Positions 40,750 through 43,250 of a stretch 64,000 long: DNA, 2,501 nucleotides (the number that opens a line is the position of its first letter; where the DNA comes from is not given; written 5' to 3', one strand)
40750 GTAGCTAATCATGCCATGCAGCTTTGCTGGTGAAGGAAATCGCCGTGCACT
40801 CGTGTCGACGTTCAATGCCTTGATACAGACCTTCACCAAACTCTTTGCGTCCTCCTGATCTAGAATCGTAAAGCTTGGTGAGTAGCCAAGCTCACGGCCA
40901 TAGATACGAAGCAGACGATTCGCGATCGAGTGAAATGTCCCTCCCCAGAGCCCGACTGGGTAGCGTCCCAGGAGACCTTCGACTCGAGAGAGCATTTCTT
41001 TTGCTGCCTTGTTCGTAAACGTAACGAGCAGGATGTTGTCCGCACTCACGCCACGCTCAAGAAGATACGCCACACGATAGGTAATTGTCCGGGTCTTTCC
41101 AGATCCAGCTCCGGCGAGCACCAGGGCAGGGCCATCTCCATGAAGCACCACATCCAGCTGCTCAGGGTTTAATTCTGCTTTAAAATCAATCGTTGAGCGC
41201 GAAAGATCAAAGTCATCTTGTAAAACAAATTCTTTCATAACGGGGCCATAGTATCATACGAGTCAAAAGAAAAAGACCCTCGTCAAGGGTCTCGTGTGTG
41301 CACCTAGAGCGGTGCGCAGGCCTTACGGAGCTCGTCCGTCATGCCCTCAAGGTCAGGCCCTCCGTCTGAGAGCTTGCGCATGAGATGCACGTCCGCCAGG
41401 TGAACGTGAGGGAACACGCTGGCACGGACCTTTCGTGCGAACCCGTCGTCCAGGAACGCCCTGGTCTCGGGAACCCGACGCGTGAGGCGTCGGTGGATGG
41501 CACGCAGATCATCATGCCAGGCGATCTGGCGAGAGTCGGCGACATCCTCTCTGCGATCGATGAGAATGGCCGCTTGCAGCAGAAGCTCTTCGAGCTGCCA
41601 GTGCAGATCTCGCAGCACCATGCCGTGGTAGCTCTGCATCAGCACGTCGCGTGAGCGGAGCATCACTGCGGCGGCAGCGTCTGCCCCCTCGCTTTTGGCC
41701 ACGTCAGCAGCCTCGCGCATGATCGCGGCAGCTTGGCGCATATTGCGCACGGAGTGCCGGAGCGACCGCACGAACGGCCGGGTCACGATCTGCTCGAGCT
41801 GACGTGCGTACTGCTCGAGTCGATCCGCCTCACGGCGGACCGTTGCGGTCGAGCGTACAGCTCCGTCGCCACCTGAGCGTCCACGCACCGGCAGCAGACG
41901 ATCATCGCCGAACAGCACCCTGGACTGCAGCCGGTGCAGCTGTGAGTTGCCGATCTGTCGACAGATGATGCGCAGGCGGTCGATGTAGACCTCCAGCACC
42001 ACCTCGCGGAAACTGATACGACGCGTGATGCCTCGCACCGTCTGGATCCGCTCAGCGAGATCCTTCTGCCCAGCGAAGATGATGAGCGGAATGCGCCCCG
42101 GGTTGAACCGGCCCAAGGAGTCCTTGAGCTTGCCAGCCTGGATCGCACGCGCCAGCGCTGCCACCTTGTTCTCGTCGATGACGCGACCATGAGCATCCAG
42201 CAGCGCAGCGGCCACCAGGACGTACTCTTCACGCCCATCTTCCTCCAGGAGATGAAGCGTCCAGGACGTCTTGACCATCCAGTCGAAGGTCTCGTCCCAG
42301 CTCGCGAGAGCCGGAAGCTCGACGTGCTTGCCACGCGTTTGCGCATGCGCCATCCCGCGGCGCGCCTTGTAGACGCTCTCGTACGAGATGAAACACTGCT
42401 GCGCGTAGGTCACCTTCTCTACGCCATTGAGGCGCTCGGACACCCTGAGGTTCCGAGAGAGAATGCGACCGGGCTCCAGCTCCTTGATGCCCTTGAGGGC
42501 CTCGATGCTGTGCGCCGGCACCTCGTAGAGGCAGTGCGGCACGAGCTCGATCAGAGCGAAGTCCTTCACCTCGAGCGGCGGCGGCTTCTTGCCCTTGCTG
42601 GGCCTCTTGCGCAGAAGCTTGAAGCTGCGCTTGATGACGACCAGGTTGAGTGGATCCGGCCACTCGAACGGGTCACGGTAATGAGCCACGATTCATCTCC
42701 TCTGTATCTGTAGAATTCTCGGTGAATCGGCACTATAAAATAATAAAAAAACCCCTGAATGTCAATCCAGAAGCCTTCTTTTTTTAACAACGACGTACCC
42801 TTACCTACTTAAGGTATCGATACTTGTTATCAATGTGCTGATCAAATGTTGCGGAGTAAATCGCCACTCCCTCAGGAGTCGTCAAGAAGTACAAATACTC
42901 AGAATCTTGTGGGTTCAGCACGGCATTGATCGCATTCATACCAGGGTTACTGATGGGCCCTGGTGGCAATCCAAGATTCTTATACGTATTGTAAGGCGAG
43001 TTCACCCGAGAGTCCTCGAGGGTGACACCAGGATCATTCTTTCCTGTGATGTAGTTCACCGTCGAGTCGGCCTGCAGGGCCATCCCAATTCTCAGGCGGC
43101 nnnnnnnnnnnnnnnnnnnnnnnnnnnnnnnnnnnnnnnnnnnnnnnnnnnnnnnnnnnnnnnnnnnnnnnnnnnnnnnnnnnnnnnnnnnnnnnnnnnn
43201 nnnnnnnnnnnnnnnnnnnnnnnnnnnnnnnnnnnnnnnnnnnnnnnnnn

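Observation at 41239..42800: GC-rich 461-aa unknown gene inserted directly upstream of uvrD, carrying its own strong RBS/promoter and the junction module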

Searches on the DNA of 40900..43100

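Call 58: search_rna_families(source=window, start=40900, end=43100, threshold=evalue, max_evalue=1)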
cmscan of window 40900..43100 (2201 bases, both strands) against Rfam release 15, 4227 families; matches with E-value up to 1: 1.
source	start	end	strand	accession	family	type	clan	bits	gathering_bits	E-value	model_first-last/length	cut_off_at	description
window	42198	42280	-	RF00223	IRES_Bip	Cis-reg; IRES;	-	21.6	40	0.00082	1-263/263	no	bip internal ribosome entry site (IRES)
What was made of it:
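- Tried and rejected: The only Rfam hit is IRES_Bip at 21.6 bits, below the gathering score of 40, so it is treated as chance (call 58).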

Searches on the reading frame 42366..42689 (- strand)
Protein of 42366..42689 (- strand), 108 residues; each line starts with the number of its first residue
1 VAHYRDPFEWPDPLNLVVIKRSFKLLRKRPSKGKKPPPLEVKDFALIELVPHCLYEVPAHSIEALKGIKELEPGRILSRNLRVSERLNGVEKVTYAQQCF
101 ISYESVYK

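Call 60: predict_structure(alignment_id=A5)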
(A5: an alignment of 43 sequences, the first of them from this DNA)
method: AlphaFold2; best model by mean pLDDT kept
length: 108 residues; sequences in the alignment: 43
mean_pLDDT: 87.1   pTM: 0.75
mean pLDDT of the five models: 87.1, 86.8, 86.5, 86.4, 86.4
residues with pLDDT >= 90: 57; 70-90: 45; 50-70: 3; < 50: 3
segments of 3 or more residues with pLDDT < 50: 1-3
pLDDT, mean of each block of 10 residues (from residue 1): 63 88 91 89 92 91 82 94 90 89 88
secondary structure, 60 per line:
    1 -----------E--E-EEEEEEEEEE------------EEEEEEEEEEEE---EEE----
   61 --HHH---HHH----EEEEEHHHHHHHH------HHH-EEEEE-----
elements in order: E17-26 E39-50 E54-56 E76-80 H81-88 E99-103

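Call 62: fold_search(model_id=the predicted structure, library=pdb)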
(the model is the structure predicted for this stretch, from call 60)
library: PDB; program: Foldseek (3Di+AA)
matches with E <= 10: 63; with E <= 0.001: 0
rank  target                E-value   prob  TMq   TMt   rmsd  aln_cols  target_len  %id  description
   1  9qgl_7A               2.1e+00  0.02  0.14  0.08  18.2        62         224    8  Cryo-EM structure of the PlPVC1 baseplate, 6-fold symmetrized (C6), in extended state (released 2025-10-29)
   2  7b5h_AN               2.3e+00  0.01  0.08  0.07  17.8        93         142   10  Cryo-EM structure of the contractile injection system base plate from Anabaena PCC7120 (released 2022-02-23)
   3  3pyi_B                2.4e+00  0.02  0.18  0.15  12.6       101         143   10  Structure of the N-terminal domain of C. elegans SAS-6 (released 2011-02-09)
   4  4geu_A                2.6e+00  0.03  0.18  0.15  11.4        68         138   12  Structure of a stabilised ceSAS-6 dimer (released 2013-06-19)
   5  6o6l_A                2.6e+00  0.03  0.16  0.06   9.3        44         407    7  The Structure of EgtB(Cabther) in complex with Hercynine (released 2019-07-31)
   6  9y9z_33               2.7e+00  0.02  0.17  0.12  12.5       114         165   10  Cryo-EM structure of conoid fiber from Toxoplasma gondii (24-nm repeat) (released 2025-12-03)
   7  9y9z_36               3.1e+00  0.04  0.22  0.13  12.1       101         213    7  Cryo-EM structure of conoid fiber from Toxoplasma gondii (24-nm repeat) (released 2025-12-03)
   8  6qki_B                3.1e+00  0.02  0.14  0.06  13.4        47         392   11  Native structure of EgtB from Chloracidobacterium thermophilum, a type II sulfoxide synthase (released 2019-03-27)
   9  6td9_B                3.1e+00  0.02  0.14  0.08  11.6        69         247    9  X-ray structure of mature PA1624 from Pseudomonas aeruginosa PAO1 (released 2019-12-04)
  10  6qkj_B                3.3e+00  0.03  0.17  0.06   8.7        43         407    5  EgtB from Chloracidobacterium thermophilum, a type II sulfoxide synthase in complex with N,N,N-trimethyl-histidine (released 2019-03-27)
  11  4gex_B                3.3e+00  0.02  0.14  0.11  11.0        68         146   10  Structure of a stabilised ceSAS-6 dimer, second crystal form (released 2013-06-19)
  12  9y9z_20               3.5e+00  0.06  0.22  0.13   9.4        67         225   10  Cryo-EM structure of conoid fiber from Toxoplasma gondii (24-nm repeat) (released 2025-12-03)
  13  9ots_A                3.7e+00  0.02  0.15  0.06   9.3        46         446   20  Cryo-EM structure of the T9SS PORkN ring complex of P. Gingivalis (released 2025-08-06)
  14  9occ_B                3.7e+00  0.02  0.16  0.12  17.1        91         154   12  Sf11 bacteriophage tail (released 2025-11-12)
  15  6qki_A                3.9e+00  0.02  0.17  0.07   8.6        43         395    5  Native structure of EgtB from Chloracidobacterium thermophilum, a type II sulfoxide synthase (released 2019-03-27)
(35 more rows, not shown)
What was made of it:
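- On Any solved or viral predicted fold (PDB, BFVD): N-terminal domain alone (pLDDT 87): best E = 2.1, TM <= 0.24 (calls 60, 62).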
